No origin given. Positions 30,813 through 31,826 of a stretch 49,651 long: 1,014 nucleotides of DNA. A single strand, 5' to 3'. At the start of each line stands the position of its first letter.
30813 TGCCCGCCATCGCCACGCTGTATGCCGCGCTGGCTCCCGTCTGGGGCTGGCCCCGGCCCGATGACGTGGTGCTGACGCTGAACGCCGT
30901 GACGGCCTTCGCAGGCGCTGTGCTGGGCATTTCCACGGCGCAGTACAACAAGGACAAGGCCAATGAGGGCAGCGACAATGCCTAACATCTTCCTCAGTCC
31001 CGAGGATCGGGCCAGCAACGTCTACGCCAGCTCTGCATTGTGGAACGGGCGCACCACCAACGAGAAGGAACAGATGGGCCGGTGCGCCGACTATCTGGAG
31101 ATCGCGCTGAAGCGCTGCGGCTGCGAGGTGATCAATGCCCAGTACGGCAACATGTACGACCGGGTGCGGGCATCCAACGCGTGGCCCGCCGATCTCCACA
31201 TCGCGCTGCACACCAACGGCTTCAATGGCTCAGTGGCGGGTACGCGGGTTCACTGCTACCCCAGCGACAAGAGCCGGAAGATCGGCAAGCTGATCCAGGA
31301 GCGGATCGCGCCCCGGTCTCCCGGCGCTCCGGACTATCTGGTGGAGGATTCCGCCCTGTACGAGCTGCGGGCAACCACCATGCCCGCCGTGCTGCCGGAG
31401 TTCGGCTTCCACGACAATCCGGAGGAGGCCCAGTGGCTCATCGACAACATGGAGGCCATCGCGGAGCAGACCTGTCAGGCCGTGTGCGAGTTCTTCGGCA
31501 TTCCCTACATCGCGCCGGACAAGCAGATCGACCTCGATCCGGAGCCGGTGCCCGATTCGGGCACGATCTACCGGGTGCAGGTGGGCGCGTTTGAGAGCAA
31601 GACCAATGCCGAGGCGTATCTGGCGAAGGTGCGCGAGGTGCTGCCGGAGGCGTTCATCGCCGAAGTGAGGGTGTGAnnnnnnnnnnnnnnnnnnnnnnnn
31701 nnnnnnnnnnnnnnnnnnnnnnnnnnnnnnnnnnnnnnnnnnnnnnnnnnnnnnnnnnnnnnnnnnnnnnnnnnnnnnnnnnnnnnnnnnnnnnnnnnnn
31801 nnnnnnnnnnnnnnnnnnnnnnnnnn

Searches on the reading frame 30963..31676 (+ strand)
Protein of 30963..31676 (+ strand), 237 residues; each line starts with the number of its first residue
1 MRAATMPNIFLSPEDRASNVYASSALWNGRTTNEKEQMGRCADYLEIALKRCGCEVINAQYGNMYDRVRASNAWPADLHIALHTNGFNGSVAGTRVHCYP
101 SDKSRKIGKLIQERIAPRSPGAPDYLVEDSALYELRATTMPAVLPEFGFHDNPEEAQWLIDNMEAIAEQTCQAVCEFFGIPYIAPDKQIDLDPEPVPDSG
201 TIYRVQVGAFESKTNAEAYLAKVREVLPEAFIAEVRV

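Call 3: search_protein_families(library=pfam, proteins=[window:30963-31676:+], max_evalue=0.1)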
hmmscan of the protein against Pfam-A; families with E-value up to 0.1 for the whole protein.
window:30963-31676:+ (237 aa): 2 families
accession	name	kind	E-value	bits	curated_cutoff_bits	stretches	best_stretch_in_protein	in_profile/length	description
PF01520.23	Amidase_3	-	1.6e-19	71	27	1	30-174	18-172/174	N-acetylmuramoyl-L-alanine amidase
PF05036.18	SPOR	-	2.2e-05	25.1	21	1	201-226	3-28/76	SPOR domain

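Call 4: search_protein_families(library=phrogs, proteins=[window:30963-31676:+], max_evalue=0.1)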
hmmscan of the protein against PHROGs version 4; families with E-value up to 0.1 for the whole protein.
window:30963-31676:+ (237 aa): 4 families
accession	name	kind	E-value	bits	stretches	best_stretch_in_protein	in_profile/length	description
phrog_435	-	lysis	1.2e-29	104.7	1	27-218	130-326/556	endolysin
phrog_2742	-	lysis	3.8e-16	60.4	1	65-186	64-189/318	endolysin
phrog_12727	-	lysis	8.5e-06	26.3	1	31-177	185-341/393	endolysin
phrog_20388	-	lysis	0.05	13.6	0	197-225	375-403/527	endolysin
